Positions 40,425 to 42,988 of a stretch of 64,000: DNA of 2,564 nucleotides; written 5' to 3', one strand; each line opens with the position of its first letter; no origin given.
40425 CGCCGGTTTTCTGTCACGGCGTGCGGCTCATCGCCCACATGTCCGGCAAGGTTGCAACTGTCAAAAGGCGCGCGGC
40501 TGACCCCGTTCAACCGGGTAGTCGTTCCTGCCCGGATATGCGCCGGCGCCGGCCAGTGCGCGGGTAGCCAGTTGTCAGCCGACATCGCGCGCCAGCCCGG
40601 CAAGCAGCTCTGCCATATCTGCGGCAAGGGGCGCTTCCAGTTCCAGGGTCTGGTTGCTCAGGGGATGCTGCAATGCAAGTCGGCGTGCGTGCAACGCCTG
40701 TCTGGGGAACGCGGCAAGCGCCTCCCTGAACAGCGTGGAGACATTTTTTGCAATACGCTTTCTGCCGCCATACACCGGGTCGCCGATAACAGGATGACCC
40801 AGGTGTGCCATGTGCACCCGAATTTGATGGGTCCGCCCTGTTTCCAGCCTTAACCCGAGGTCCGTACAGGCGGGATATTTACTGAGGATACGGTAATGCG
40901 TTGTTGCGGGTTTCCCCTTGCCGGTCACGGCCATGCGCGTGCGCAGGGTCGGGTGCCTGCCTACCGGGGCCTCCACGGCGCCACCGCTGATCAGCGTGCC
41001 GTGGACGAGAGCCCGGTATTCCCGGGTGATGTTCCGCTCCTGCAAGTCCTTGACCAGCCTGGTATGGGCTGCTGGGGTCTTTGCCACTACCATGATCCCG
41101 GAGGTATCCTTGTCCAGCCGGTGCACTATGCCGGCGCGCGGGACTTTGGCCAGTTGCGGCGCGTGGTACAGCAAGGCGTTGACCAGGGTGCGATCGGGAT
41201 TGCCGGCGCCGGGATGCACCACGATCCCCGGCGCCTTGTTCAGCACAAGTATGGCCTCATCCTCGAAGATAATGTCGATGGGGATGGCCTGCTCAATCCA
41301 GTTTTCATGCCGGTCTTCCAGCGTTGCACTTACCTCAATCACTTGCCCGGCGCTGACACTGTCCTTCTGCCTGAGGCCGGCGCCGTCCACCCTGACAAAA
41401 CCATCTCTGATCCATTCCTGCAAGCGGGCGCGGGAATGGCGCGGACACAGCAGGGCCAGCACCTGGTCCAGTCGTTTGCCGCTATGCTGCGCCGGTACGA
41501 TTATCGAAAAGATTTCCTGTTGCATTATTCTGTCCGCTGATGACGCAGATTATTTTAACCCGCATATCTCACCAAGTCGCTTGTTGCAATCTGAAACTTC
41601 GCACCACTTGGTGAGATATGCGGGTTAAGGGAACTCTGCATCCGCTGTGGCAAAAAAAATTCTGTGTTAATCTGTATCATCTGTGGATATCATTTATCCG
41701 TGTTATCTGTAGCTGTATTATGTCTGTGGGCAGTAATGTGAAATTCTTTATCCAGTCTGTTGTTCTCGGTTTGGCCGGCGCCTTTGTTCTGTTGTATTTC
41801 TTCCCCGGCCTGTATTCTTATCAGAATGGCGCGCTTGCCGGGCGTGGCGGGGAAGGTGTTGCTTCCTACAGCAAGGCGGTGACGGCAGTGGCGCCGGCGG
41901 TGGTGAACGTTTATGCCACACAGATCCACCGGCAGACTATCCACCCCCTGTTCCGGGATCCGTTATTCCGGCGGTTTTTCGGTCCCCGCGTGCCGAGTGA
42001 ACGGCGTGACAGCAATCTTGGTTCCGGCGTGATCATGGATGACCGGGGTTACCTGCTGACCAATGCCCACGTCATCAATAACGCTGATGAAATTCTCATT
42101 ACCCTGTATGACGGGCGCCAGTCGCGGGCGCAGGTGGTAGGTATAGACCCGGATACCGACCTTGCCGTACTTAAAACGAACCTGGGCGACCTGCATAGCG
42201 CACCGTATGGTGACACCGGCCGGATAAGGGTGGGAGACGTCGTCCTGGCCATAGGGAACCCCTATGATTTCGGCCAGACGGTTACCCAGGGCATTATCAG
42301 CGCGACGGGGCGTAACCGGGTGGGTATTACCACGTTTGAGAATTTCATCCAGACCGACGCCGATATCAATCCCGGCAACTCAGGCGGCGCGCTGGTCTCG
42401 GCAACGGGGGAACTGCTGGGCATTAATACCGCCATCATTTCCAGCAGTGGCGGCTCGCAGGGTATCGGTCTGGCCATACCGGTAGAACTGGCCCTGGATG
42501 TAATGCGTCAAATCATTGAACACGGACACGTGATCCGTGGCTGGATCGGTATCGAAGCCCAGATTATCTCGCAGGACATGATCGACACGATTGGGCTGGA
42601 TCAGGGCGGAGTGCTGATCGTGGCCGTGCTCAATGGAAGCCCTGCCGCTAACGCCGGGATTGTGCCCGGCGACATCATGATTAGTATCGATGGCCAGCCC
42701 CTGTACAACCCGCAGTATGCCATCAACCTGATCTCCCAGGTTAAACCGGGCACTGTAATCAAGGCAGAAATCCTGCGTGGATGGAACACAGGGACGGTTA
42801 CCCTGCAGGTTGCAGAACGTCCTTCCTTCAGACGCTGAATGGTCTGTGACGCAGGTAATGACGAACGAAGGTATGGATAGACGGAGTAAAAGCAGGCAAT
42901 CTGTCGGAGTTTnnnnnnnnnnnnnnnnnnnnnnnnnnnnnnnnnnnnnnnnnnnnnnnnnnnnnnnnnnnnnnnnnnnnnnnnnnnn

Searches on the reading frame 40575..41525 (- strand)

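Call 23: search_protein_families(library=pfam, proteins=[window:40575-41525:-])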
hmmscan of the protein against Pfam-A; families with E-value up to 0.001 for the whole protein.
window:40575-41525:- (316 aa): 2 families
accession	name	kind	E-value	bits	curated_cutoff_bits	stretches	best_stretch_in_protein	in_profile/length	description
PF00849.27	PseudoU_synth_2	-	8.2e-33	114.2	26.8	1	92-241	2-152/152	RNA pseudouridylate synthase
PF01479.30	S4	-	0.00012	22.2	22.8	1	18-61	2-46/48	S4 domain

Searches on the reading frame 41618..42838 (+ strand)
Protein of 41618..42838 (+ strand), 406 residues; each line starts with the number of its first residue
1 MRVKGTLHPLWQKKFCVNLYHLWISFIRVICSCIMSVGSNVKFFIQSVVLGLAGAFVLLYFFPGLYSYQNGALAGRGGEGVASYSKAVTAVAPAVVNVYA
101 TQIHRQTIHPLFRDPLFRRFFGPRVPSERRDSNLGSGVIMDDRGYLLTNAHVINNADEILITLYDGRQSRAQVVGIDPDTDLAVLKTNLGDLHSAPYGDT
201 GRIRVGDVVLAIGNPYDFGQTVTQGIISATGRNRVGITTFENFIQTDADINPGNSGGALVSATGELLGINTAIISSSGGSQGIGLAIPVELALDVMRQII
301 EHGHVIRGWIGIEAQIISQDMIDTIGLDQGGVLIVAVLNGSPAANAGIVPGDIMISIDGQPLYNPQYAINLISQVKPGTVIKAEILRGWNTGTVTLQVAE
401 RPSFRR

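Call 23: search_protein_families(library=pfam, proteins=[window:41618-42838:+])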
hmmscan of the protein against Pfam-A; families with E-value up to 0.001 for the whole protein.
window:41618-42838:+ (406 aa): 5 families
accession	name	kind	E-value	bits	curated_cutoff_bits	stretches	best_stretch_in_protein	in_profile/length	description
PF13365.12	Trypsin_2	-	6.8e-32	111.6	27.6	1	135-269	1-144/144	Trypsin-like peptidase domain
PF00089.32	Trypsin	-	1.6e-19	71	20.6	1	133-294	25-218/220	Trypsin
PF17820.7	PDZ_6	-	2.9e-11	43.4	27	1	334-380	2-47/54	PDZ domain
PF13180.12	PDZ_2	-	2.1e-10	41.2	27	1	324-398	12-80/80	PDZ domain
PF00595.29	PDZ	-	4e-07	30.8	23.2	1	306-364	8-59/81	PDZ domain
